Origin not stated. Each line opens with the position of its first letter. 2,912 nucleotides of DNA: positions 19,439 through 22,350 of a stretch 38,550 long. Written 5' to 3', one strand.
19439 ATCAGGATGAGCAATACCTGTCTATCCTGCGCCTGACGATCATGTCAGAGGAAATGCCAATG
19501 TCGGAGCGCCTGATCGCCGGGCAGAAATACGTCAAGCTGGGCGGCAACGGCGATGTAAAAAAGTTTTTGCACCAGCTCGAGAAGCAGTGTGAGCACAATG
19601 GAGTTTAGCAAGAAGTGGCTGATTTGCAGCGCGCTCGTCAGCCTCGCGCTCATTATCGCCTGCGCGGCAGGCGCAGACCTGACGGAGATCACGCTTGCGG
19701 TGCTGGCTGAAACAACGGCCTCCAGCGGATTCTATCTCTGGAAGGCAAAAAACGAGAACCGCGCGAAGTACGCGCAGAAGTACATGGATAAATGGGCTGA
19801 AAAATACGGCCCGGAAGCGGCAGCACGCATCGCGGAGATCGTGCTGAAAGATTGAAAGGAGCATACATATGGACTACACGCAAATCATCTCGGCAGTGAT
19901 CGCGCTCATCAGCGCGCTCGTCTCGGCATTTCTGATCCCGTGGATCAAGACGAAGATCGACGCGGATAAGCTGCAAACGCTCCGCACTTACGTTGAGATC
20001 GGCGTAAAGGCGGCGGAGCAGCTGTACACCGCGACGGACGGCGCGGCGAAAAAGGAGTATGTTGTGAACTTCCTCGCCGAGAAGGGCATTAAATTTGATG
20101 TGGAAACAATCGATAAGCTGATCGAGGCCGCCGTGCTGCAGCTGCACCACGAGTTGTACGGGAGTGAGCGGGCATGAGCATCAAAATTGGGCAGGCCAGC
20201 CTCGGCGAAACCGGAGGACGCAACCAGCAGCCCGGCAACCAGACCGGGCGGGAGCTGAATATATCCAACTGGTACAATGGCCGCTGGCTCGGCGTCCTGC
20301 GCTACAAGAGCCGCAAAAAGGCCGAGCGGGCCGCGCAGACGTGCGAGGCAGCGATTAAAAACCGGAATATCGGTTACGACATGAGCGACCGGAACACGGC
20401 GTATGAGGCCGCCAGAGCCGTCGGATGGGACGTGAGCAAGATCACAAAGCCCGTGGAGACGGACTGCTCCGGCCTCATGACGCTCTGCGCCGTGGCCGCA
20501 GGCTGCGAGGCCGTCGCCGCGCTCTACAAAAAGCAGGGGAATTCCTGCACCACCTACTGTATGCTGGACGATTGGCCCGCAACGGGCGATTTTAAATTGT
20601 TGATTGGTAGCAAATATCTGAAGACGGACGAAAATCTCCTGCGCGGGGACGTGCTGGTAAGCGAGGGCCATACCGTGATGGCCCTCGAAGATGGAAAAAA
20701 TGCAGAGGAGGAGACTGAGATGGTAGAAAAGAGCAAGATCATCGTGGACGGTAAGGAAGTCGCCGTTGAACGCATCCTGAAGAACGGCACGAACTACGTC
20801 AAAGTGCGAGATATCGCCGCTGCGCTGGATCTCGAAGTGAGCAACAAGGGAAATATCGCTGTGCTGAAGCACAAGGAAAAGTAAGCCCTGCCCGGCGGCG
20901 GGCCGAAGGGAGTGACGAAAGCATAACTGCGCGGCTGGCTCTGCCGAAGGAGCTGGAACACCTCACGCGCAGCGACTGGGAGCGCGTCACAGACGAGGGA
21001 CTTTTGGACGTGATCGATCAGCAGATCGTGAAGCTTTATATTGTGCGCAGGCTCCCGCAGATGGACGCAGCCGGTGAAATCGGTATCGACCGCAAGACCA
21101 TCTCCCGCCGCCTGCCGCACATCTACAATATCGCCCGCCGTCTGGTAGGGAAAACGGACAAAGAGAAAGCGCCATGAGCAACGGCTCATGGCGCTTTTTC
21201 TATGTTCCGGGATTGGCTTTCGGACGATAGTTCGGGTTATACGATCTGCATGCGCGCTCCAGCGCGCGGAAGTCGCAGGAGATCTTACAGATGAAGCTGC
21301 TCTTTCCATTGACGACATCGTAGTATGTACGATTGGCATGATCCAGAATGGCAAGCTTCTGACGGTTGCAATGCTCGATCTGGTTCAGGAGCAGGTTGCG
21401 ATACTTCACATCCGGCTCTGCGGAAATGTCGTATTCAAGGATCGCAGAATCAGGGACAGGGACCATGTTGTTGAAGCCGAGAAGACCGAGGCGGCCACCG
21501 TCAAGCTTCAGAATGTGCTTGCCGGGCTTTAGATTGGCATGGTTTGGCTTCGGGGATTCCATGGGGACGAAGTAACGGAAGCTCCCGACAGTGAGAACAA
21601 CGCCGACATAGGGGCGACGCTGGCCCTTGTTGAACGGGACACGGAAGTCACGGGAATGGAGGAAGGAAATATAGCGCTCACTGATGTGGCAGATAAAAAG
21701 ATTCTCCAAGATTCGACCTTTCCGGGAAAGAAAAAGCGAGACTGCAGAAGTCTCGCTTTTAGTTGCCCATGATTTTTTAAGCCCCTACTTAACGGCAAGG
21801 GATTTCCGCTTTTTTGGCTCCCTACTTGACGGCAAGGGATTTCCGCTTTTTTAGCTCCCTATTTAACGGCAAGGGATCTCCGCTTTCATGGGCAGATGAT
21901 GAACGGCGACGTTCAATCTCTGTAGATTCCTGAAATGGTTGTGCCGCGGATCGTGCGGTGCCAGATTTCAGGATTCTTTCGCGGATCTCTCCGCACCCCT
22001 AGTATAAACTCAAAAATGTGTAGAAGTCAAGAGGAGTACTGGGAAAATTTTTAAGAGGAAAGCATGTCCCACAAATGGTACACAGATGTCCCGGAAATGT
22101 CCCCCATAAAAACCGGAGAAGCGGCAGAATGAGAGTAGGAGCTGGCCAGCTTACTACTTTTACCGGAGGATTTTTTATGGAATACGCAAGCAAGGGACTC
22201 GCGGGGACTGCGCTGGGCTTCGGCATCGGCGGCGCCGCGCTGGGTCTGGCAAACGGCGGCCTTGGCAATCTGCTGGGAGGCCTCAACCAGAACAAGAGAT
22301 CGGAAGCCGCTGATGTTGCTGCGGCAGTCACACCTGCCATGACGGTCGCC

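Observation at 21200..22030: Phage-borne type III toxin-antitoxin (ToxIN/AbiQ-like) locus with a 3 x 37-nt RNA repeat array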

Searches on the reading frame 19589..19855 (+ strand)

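Call 21: search_protein_families(library=phrogs, proteins=[window:19589-19855:+], max_evalue=0.001)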
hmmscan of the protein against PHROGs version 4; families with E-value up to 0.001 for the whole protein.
window:19589-19855:+ (88 aa): 1 family
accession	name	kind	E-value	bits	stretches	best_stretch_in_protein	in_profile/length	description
phrog_17876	-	unknown function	0.00056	21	1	15-61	64-110/126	-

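Call 22: search_protein_families(library=pfam, proteins=[window:19589-19855:+], max_evalue=0.01)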
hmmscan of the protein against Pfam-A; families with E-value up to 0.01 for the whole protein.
window:19589-19855:+ (88 aa): 0 families

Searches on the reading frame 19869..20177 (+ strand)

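Call 21: search_protein_families(library=phrogs, proteins=[window:19869-20177:+], max_evalue=0.001)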
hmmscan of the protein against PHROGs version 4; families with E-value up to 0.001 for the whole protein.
window:19869-20177:+ (102 aa): 3 families
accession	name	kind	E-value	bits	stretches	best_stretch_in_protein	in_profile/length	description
phrog_6918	-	lysis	3.4e-29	102.2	1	1-96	3-102/114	holin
phrog_608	-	lysis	3e-09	38.1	1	5-96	14-107/111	holin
phrog_2609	-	lysis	4.5e-06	27.6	1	6-96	9-107/145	holin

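Call 22: search_protein_families(library=pfam, proteins=[window:19869-20177:+], max_evalue=0.01)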
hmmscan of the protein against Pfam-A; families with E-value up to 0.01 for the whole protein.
window:19869-20177:+ (102 aa): 1 family
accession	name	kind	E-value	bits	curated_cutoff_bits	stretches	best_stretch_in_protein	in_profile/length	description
PF09682.15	Phage_holin_6_1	-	2.7e-14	53.8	24.9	1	4-94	6-101/101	Bacteriophage holin of superfamily 6 (Holin_LLH)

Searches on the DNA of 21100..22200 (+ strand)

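Call 8: search_rna_families(source=window, start=21100, end=22200, threshold=evalue, max_evalue=10, show_alignments=3)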
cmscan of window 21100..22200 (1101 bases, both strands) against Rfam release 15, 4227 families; matches with E-value up to 10: 11.
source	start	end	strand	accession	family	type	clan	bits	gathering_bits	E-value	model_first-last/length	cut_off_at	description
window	21159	21204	+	RF00971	mir-578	Gene; miRNA;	-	21.8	98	0.43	1-84/84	no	mir-578 microRNA precursor family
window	21159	21204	-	RF00971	mir-578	Gene; miRNA;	-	20.9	98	0.71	1-84/84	no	mir-578 microRNA precursor family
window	21728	21865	-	RF02343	ar9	Gene; sRNA;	-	20.1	45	1.4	1-149/149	no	Alphaproteobacterial sRNA ar9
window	21149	21204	-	RF00766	mir-335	Gene; miRNA;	-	19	64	0.35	1-92/92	no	mir-335 microRNA precursor family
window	21681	21767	+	RF01409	STnc250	Gene; sRNA;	-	19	42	0.59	1-94/94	no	STnc250 Hfq binding RNA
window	21160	21271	-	RF01408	sraL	Gene; sRNA;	-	17.9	39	0.21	1-142/142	no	sraL Hfq binding RNA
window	21727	21809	-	RF02869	ncS025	Gene; sRNA;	-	17.4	46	2.7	1-85/85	no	Burkholderia sRNA 25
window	21653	21785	+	RF02111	IS009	Gene;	-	16.1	117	0.34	1-199/199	no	IS009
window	21957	22037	-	RF02173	SMAD5-AS1_1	Gene; lncRNA;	-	14.7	45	0.73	181-263/263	no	SMAD5 antisense RNA 1 conserved region 1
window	21161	21219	-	RF02871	ncS54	Gene; sRNA;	-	14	43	4.9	1-79/79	no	Burkholderia sRNA 54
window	21126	21202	+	RF02871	ncS54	Gene; sRNA;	-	13.3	43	7.9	1-79/79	no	Burkholderia sRNA 54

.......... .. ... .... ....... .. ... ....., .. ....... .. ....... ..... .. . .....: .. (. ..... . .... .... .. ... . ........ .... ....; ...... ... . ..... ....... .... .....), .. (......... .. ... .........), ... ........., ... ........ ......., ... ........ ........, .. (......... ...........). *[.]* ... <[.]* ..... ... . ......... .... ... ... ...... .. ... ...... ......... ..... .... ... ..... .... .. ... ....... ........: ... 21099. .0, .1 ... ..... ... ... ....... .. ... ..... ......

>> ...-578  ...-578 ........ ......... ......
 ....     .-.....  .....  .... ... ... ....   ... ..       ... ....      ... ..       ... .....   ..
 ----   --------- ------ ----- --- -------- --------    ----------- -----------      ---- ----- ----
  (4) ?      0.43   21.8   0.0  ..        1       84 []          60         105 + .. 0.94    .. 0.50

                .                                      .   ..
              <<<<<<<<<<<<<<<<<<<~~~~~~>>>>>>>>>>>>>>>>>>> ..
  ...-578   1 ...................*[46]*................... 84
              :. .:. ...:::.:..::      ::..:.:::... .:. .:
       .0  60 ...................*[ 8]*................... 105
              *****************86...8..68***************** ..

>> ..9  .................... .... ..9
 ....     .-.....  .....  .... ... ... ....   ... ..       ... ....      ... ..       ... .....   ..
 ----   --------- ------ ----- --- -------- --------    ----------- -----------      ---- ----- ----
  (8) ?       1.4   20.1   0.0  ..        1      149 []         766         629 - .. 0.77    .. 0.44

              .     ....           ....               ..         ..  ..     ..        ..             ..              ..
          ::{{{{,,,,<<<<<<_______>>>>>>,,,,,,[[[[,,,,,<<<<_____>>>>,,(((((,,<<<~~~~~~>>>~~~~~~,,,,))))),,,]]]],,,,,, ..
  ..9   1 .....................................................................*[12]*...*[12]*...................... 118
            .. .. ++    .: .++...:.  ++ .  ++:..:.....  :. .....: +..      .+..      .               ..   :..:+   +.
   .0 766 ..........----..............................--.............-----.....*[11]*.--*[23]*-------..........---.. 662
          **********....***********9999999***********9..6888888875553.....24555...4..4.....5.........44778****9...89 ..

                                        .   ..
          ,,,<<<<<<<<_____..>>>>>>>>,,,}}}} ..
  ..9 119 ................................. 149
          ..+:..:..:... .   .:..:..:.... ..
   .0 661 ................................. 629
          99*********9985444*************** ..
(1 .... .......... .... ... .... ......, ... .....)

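Call 12: search_dna_similar(query=window:21100-22100:+, collection=phages, mode=distant)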
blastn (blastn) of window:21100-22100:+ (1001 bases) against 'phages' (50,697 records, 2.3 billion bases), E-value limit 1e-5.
No match.

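Call 53: search_rna_families(sources=[L137, L138, L139], threshold=evalue, max_evalue=1)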
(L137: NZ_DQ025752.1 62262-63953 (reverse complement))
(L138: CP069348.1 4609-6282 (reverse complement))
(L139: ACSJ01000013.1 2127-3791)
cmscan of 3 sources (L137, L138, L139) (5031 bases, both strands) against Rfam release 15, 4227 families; matches with E-value up to 1: 4.
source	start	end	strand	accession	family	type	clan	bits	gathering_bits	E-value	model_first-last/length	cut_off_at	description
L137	473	506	+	RF02519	ToxI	Gene; antitoxin;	-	59.2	50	5e-09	1-34/34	no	ToxI antitoxin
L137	439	472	+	RF02519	ToxI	Gene; antitoxin;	-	47.1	50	2.8e-06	1-34/34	no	ToxI antitoxin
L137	405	438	+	RF02519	ToxI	Gene; antitoxin;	-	39.8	50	0.00013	1-34/34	no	ToxI antitoxin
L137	970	1043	+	RF01622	ceN22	Gene; snRNA; snoRNA; CD-box;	-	22.9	45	0.38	1-76/76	no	Nematode snoRNA ceN22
